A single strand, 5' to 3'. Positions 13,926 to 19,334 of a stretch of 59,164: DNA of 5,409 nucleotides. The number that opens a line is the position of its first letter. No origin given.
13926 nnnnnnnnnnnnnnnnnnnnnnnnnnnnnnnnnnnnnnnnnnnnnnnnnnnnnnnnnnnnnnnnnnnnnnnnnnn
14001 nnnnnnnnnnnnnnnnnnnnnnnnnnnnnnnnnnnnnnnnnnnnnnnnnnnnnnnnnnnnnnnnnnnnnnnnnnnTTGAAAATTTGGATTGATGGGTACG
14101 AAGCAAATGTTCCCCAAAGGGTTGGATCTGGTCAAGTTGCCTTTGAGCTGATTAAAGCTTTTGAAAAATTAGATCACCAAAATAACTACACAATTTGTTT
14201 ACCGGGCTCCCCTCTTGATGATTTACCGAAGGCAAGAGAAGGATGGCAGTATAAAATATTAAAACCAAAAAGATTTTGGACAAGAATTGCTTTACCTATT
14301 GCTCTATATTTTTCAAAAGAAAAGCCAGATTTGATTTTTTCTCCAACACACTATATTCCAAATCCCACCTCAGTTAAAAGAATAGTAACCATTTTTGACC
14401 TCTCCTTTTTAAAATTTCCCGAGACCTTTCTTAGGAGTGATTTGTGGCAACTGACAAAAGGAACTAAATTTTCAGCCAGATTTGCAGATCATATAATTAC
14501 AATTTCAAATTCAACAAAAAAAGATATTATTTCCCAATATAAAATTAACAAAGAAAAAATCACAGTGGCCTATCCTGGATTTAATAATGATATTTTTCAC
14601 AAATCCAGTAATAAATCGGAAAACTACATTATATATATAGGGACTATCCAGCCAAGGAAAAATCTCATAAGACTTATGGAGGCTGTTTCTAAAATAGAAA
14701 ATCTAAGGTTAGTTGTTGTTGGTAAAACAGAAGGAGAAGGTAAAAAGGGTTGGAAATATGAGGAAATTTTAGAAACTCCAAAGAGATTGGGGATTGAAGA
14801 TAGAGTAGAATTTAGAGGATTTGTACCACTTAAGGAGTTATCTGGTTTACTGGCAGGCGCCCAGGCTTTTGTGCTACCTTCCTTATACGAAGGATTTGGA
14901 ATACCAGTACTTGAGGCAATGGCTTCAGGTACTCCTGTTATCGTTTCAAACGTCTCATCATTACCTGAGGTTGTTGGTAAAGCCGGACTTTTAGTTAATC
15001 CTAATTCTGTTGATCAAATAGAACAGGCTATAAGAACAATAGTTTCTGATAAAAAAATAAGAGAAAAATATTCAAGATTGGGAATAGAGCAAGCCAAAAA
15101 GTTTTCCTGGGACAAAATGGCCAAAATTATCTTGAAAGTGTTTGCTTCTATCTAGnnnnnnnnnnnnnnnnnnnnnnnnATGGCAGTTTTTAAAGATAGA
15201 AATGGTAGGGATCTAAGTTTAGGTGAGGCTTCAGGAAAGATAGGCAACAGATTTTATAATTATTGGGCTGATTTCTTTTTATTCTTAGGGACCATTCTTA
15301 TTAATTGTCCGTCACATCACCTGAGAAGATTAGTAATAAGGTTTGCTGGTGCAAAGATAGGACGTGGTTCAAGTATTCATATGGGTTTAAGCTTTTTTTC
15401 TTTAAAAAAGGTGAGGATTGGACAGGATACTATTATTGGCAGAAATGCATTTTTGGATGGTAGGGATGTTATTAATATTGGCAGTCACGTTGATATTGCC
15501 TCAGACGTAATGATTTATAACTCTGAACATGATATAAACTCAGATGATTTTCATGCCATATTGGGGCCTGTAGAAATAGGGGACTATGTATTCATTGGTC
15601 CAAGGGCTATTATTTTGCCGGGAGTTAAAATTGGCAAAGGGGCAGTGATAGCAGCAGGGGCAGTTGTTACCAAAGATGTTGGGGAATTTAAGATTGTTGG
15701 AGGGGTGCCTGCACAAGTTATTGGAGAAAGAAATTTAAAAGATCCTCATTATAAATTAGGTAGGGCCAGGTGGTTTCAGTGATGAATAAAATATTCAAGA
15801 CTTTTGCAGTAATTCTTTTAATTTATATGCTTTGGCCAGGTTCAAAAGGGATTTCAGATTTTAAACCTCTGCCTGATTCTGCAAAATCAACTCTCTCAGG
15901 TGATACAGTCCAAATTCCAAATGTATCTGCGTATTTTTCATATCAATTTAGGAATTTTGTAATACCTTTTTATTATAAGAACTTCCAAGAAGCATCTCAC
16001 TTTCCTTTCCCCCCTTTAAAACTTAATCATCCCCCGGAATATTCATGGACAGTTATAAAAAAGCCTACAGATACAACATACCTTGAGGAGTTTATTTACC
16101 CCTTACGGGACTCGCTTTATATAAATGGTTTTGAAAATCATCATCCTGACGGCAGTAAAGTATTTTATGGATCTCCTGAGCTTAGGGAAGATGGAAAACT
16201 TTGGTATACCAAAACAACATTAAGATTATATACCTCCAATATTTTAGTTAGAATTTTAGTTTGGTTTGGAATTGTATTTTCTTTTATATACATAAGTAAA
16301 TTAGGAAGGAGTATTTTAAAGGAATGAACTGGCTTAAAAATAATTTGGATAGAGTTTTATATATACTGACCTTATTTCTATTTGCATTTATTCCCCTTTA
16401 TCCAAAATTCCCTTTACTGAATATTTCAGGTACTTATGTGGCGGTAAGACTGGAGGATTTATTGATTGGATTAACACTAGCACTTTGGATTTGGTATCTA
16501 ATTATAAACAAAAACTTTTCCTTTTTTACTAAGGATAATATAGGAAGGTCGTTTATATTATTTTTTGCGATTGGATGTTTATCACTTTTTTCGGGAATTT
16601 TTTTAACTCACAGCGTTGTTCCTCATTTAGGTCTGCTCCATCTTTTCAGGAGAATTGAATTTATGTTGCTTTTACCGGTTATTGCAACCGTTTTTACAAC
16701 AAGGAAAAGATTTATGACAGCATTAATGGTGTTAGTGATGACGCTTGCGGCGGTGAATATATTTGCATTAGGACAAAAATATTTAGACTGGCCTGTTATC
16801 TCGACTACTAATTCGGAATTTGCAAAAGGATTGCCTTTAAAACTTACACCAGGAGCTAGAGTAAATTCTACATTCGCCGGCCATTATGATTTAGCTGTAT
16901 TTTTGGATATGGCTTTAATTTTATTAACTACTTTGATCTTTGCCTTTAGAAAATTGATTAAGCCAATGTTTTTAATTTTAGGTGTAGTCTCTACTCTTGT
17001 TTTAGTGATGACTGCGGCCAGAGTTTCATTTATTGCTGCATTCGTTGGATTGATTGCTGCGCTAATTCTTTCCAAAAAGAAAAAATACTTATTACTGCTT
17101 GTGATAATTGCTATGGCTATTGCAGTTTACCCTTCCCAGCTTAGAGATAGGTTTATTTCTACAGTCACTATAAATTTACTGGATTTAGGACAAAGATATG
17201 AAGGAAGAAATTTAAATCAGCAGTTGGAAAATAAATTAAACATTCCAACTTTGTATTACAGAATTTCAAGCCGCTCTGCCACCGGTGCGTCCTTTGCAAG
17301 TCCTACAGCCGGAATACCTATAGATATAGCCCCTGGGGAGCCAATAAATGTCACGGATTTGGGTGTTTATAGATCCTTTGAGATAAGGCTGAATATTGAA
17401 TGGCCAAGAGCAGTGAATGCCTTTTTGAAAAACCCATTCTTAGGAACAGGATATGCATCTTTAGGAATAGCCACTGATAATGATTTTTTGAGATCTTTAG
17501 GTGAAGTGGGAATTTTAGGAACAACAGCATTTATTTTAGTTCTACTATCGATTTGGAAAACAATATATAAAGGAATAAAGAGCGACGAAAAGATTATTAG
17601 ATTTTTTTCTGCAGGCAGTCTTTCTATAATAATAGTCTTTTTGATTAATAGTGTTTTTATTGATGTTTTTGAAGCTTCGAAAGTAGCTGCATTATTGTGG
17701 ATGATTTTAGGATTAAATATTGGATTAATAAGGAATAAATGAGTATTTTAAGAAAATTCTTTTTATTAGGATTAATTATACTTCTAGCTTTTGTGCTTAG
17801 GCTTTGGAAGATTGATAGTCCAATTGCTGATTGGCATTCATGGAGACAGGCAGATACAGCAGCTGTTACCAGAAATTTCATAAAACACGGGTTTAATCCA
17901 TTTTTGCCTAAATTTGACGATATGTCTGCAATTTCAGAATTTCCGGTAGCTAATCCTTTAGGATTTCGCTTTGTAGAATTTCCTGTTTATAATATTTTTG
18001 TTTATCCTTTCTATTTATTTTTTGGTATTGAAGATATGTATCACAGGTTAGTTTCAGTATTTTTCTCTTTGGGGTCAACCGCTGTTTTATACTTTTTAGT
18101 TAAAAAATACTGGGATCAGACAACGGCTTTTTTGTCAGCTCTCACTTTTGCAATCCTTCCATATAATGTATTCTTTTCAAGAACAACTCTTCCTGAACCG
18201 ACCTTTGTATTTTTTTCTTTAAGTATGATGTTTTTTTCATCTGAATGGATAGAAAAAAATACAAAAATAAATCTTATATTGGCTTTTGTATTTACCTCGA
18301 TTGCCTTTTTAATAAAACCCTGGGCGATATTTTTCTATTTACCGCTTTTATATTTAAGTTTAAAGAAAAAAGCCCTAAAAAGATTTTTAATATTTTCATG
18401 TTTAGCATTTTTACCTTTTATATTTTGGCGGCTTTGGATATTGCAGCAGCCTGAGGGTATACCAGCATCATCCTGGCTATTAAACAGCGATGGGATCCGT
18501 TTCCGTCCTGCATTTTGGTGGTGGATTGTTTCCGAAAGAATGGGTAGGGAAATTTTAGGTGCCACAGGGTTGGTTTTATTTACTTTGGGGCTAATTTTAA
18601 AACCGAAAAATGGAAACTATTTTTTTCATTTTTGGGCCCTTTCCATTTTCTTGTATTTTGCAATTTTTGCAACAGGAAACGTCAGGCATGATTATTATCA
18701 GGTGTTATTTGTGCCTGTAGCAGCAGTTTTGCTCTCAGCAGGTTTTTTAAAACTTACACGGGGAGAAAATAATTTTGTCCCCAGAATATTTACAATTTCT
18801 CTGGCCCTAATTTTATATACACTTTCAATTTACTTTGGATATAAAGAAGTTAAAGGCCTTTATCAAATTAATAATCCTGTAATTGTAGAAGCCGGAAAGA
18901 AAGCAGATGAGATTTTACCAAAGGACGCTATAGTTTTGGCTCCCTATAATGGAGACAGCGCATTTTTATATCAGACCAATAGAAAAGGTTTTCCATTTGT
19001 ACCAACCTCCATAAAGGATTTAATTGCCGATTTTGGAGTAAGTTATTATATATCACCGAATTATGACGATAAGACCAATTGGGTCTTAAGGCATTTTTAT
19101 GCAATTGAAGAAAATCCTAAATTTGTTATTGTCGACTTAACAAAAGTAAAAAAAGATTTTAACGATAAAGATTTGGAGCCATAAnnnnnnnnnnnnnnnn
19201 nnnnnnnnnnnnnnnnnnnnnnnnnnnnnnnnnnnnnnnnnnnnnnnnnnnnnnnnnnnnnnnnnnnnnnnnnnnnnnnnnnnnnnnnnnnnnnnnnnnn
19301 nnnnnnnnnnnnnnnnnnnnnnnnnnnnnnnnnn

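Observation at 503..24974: Exceptionally GT-C-rich glycosylation megalocus: a possibly undescribed extracytoplasmic glycan-assembly or protein-glycosylation system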

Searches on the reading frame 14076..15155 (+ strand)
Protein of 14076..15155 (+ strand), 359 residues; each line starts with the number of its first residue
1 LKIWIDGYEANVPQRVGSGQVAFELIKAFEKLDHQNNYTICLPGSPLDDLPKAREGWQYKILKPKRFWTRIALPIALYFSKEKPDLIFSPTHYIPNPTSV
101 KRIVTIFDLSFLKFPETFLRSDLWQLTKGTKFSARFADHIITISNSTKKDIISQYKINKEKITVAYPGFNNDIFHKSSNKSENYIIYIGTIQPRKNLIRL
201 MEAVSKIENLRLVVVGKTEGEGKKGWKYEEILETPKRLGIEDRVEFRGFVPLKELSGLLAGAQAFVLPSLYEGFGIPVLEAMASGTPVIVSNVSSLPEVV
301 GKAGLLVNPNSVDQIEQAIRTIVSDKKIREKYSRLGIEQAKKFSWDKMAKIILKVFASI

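Call 5: search_protein_families(library=pfam, proteins=[window:14076-15155:+], max_evalue=0.01)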
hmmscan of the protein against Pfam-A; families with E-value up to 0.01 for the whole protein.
window:14076-15155:+ (359 aa): 5 families
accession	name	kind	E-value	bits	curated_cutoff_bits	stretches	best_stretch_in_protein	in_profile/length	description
PF00534.26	Glycos_transf_1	-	1.7e-38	132.3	26.4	1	173-334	6-167/172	Glycosyl transferases group 1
PF13692.12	Glyco_trans_1_4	-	1e-32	113.8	27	1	183-325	2-142/142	Glycosyl transferases group 1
PF13439.12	Glyco_transf_4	-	2.9e-11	44.1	28.5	1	17-170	3-167/170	Glycosyltransferase Family 4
PF20706.3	GT4-conflict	-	5.3e-10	39.3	26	1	194-307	211-324/385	Family 4 Glycosyltransferase in conflict systems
PF13524.12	Glyco_trans_1_2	-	1e-06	29.2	25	1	199-351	4-141/144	Glycosyl transferase-like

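Call 48: search_protein_families(library=ncbifam, proteins=[window:14076-15155:+], max_evalue=0.00001)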
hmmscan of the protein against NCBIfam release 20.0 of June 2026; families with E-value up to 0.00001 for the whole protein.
window:14076-15155:+ (359 aa): 34 families (the best 25 are shown)
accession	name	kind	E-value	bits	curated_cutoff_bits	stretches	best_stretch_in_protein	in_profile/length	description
TIGR03449.1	mycothiol_MshA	equivalog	8.3e-31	107.3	462.5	1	137-357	165-401/406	D-inositol-3-phosphate glycosyltransferase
TIGR02149.1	glgA_Coryne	subfamily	3.3e-28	98.9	302.4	1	133-358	141-389/391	glycogen synthase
TIGR04047.1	MSMEG_0565_glyc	hypoth_equivalog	2.3e-27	96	259.85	1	178-357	189-372/373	MSMEG_0565 family glycosyltransferase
NF041010.1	glycosy_Agl16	equivalog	4.2e-27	94.9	575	1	133-357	130-349/352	glycosylation protein Agl16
TIGR03088.1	stp2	hypoth_equivalog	5.3e-23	81.7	409.05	1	134-357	134-371/374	TIGR03088 family PEP-CTERM/XrtA system glycosyltransferase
NF041876.1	EPS_EpsE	equivalog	2.4e-22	79.7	400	1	125-350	150-387/389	exopolysaccharide biosynthesis GT4 family glycosyltransferase EpsE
TIGR03999.1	thiol_BshA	equivalog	1.2e-21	77.1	273.7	1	126-351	134-365/375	N-acetyl-alpha-D-glucosaminyl L-malate synthase BshA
NF038295.1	EPS_HpsP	equivalog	2.5e-21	76.1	550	1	178-359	203-387/388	hormogonium polysaccharide biosynthesis glycosyltransferase HpsP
NF050063.1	ProtGlycPglJ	equivalog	4.7e-20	72.1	500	1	137-354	145-361/363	N-acetylgalactosamine-N,N'-diacetylbacillosaminyl-diphospho-undecaprenol 4-alpha-N-acetylgalactosaminyltransferase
NF047684.1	TeichurnBiosyTuaC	equivalog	2.1e-17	63.1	550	1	180-356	217-386/391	teichuronic acid biosynthesis protein TuaC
NF007396.0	PRK09922.1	equivalog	2.1e-17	63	385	1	135-331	134-332/361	lipopolysaccharide 1,6-galactosyltransferase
NF053787.1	GlcN_PG_synth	equivalog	8.4e-17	61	480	1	182-357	197-357/361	N-acetylglucosaminyl phosphatidylglycerol synthase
NF053513.1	Gtran_IagA_BgsA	equivalog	1.1e-15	57.5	460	1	136-357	105-329/333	LTA glycolipid anchor biosynthesis glycosyltransferase, IagA/BgsA family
NF047880.1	glyco_SdgA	exception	1.1e-15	57.2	800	1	141-349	272-480/488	serine-aspartate repeat adhesin O-glycosyltransferase SdgA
TIGR04157.1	glyco_rSAM_CFB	subfamily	1.4e-15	57.2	400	1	131-302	164-341/406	TIGR04157 family glycosyltransferase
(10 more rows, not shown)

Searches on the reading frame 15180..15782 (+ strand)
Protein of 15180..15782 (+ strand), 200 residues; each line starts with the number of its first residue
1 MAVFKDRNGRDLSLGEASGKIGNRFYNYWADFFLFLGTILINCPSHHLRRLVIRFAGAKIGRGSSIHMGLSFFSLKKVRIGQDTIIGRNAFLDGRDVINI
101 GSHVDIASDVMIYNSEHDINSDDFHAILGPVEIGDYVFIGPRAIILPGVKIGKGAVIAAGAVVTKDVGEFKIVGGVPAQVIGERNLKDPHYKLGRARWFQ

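Call 5: search_protein_families(library=pfam, proteins=[window:15180-15782:+], max_evalue=0.01)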
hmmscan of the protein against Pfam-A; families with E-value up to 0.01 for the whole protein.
window:15180-15782:+ (200 aa): 3 families
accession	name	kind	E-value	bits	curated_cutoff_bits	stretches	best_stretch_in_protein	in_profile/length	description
PF00132.30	Hexapep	-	1.5e-15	56.5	27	1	131-165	2-36/36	Bacterial transferase hexapeptide (six repeats)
PF14602.12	Hexapep_2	-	4.3e-12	46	27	1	130-165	1-34/34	Hexapeptide repeat of succinyl-transferase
PF25084.1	LbH_EIF2B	-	0.00026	21.4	54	1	76-167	20-97/105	EIF2B subunit epsilon LbH domain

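Call 48: search_protein_families(library=ncbifam, proteins=[window:15180-15782:+], max_evalue=0.00001)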
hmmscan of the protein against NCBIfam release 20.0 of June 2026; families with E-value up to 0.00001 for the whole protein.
window:15180-15782:+ (200 aa): 37 families (the best 25 are shown)
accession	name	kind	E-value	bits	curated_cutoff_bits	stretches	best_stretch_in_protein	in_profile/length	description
NF007797.0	PRK10502.1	subfamily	9.3e-28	97.1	192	1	44-185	39-180/183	WcaF family extracellular polysaccharide biosynthesis acetyltransferase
TIGR03308.1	phn_thr-fam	hypoth_equivalog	3.6e-20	72.7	201.65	1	130-198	108-176/204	phosphonate metabolim protein, transferase hexapeptide repeat family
NF038307.1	EPS_acetyl_HpsU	equivalog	4.3e-19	68.8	305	1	44-180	38-174/178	hormogonium polysaccharide biosynthesis acetyltransferase HpsU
TIGR03532.1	DapD_Ac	equivalog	1.9e-18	66.9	231.75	1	59-184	100-214/231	2,3,4,5-tetrahydropyridine-2,6-dicarboxylate N-acetyltransferase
NF000311.1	Vat_ABCDEFH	equivalog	6.9e-18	64.9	300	1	124-199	104-179/201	Vat family streptogramin A O-acetyltransferase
NF007499.0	PRK10092.1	equivalog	1.1e-17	64.5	314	1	98-181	94-180/183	maltose O-acetyltransferase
NF058585.1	HptprglPActTf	PfamEq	5.5e-17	61.9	300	1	98-185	78-161/172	heptaprenylglyceryl phosphate O-acetyltransferase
TIGR04008.1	WcaF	equivalog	1.6e-16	60.8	326.3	1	47-184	41-178/180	colanic acid biosynthesis acetyltransferase WcaF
NF007076.0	PRK09527.1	equivalog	2e-16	60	347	1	49-192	47-193/203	galactoside O-acetyltransferase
NF000490.1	chloram_CatB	equivalog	4.8e-16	58.7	350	1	120-188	100-168/210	type B chloramphenicol O-acetyltransferase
TIGR03570.1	NeuD_NnaD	subfamily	5.1e-16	58.9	160.8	1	76-179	98-202/202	NeuD/PglB/VioB family sugar acetyltransferase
NF033468.1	stregram_VatI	exception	5.3e-16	59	415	1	125-198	107-180/208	streptogramin A O-acetyltransferase Vat(I)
NF007240.0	PRK09677.1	equivalog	9.7e-16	57.8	243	1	63-187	51-187/192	putative lipopolysaccharide biosynthesis O-acetyl transferase WbbJ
NF000111.1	stregram_VatD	exception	1e-14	54.8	400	1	119-199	102-182/209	streptogramin A O-acetyltransferase Vat(D)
NF000097.1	stregram_VatC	exception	1.6e-14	54.4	425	1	128-199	116-187/212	streptogramin A O-acetyltransferase Vat(C)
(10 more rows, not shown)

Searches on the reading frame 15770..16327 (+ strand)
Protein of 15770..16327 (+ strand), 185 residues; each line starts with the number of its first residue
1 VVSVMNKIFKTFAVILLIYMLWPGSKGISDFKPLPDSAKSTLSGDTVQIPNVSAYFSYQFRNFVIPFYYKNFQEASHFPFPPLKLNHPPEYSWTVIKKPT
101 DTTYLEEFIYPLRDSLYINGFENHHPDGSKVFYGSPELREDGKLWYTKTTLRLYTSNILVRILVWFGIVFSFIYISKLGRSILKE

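Call 5: search_protein_families(library=pfam, proteins=[window:15770-16327:+], max_evalue=0.01)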
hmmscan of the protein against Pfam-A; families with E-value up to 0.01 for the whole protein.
window:15770-16327:+ (185 aa): 0 families

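Call 9: search_protein_families(library=ncbifam, proteins=[window:15770-16327:+], max_evalue=1)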
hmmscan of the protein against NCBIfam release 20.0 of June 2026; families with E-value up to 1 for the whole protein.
window:15770-16327:+ (185 aa): 0 families

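Call 64: search_protein_families(library=pfam, proteins=[window:15770-16327:+], max_evalue=0.1)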
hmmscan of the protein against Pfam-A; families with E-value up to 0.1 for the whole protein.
window:15770-16327:+ (185 aa): 0 families

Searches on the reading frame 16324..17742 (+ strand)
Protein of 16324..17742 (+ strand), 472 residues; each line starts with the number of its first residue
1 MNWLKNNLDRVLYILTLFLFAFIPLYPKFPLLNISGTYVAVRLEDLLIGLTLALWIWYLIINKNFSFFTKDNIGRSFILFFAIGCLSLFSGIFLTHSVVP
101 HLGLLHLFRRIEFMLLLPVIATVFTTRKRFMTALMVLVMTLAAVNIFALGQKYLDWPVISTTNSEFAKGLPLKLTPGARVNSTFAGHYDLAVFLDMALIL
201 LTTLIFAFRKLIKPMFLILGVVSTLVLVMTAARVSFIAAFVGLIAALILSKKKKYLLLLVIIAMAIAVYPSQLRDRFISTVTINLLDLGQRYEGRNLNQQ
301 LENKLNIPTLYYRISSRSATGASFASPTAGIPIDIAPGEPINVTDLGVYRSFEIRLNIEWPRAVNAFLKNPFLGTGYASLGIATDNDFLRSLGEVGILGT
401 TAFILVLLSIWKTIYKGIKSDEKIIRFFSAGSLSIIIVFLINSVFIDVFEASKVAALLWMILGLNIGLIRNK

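Call 5: search_protein_families(library=pfam, proteins=[window:16324-17742:+], max_evalue=0.01)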
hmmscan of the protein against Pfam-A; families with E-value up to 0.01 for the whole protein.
window:16324-17742:+ (472 aa): 1 family
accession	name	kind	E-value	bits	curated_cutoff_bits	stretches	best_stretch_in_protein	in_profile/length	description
PF04932.20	Wzy_C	-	2e-08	34.6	31.7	1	220-403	3-148/149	O-Antigen ligase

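Call 9: search_protein_families(library=ncbifam, proteins=[window:16324-17742:+], max_evalue=1)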
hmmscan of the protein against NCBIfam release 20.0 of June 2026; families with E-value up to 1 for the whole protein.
window:16324-17742:+ (472 aa): 0 families

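Call 57: search_solved_structures(query=window:16324-17742:+, max_evalue=10)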
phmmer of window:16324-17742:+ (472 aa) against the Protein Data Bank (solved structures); distinct sequences matched with E-value up to 10: 0.

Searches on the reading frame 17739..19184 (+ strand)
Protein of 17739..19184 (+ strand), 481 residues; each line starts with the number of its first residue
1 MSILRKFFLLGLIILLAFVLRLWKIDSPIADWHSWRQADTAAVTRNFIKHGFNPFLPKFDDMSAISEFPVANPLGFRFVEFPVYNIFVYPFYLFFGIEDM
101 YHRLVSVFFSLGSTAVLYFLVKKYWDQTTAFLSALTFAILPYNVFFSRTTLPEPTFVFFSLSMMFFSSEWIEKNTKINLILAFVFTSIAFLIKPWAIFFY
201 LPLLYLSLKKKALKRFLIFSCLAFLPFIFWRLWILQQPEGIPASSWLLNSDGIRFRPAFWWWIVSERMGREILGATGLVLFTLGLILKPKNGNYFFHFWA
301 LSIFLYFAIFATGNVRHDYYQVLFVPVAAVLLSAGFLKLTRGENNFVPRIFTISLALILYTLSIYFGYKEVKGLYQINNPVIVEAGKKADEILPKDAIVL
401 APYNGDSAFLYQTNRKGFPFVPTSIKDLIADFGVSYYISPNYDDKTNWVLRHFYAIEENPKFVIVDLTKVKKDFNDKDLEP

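Call 5: search_protein_families(library=pfam, proteins=[window:17739-19184:+], max_evalue=0.01)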
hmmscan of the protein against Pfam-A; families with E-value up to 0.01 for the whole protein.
window:17739-19184:+ (481 aa): 1 family
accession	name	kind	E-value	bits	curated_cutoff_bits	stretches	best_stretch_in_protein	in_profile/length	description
PF13231.12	PMT_2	-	1.2e-11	45.5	26.1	1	83-223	5-148/160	Dolichyl-phosphate-mannose-protein mannosyltransferase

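Call 9: search_protein_families(library=ncbifam, proteins=[window:17739-19184:+], max_evalue=1)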
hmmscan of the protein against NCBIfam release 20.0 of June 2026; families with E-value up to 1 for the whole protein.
window:17739-19184:+ (481 aa): 3 families
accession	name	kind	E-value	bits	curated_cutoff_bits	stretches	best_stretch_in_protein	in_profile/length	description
TIGR03663.1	TIGR03663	subfamily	3e-08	33.1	126.25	1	92-206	63-179/435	flippase activity-associated protein Agl23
NF046093.1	AZOBR_p60025_fam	subfamily_domain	0.00021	20.6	150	1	83-227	96-231/232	AZOBR_p60025 family cell surface glycopolymer formation protein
TIGR04154.1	archaeo_STT3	subfamily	0.32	9.3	450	1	114-149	110-144/831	oligosaccharyl transferase, archaeosortase A system-associated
